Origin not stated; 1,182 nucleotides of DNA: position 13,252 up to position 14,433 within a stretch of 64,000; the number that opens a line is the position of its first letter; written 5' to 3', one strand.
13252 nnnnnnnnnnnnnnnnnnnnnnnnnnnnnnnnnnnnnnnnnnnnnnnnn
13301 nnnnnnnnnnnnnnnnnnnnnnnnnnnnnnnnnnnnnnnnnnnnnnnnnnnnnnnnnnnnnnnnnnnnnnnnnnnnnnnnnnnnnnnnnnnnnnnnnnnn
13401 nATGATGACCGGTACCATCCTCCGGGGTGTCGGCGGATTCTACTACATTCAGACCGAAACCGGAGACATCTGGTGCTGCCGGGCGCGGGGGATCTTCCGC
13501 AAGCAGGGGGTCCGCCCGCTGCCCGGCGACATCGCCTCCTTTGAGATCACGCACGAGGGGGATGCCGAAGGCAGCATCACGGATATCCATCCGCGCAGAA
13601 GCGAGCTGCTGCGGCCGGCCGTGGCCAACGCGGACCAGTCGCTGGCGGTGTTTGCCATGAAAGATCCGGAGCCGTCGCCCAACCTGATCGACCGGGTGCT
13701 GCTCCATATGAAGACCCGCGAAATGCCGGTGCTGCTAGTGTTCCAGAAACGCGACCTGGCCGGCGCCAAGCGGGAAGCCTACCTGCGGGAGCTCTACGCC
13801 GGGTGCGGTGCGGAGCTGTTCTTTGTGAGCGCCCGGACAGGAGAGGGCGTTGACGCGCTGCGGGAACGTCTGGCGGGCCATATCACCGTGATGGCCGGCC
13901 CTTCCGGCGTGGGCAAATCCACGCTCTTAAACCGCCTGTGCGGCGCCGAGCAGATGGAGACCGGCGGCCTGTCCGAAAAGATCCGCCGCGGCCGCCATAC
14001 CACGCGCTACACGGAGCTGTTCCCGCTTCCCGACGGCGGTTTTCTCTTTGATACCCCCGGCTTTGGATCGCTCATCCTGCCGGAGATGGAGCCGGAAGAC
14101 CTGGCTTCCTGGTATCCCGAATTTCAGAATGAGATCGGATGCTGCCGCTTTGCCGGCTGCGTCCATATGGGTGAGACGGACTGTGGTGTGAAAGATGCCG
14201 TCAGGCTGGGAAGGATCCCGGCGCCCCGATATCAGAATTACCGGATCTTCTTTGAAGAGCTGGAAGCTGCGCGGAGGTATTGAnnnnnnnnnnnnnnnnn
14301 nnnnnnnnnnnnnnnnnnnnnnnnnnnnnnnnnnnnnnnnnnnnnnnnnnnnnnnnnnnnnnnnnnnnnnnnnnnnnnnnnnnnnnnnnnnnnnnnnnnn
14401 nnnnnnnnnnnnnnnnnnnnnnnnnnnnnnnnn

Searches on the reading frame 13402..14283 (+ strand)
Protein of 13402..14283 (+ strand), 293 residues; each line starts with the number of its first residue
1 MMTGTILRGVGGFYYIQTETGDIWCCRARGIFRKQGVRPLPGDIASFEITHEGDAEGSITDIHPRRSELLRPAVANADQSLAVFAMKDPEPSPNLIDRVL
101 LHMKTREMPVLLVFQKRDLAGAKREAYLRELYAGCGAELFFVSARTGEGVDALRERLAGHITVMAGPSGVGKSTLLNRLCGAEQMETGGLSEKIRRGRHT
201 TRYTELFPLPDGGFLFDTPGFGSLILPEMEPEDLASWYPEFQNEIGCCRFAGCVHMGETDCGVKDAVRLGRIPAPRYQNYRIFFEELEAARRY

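Call 65: search_protein_families(library=pfam, proteins=[window:13402-14283:+], max_evalue=0.00001)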
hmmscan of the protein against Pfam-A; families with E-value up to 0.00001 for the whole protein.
window:13402-14283:+ (293 aa): 4 families
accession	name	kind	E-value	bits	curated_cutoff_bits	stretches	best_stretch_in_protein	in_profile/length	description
PF03193.22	RsgA_GTPase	-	2.7e-50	171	30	1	62-224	1-171/174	RsgA GTPase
PF16745.11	RsgA_N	-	1.4e-15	57.2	27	1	3-54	1-51/54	RsgA N-terminal domain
PF01926.29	MMR_HSR1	-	6.2e-06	26.7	21.9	0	163-225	3-57/113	50S ribosome-binding GTPase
PF00005.33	ABC_tran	-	8.5e-06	26.8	25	0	158-190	10-42/137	ABC transporter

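Call 84: list_cluster_members(proteins=[window:13402-14280:+, window:34802-35437:-, window:20689-21369:+])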
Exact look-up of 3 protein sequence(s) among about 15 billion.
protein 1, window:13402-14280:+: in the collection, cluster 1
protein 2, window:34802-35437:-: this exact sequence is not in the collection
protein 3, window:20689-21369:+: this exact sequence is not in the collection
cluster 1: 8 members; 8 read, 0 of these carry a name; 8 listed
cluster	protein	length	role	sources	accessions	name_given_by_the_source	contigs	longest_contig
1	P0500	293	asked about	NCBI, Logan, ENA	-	-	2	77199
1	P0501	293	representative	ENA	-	-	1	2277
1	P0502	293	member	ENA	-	-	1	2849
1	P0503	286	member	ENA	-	-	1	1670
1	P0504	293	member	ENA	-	-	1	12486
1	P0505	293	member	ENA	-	-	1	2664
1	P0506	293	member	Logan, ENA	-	-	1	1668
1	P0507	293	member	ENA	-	-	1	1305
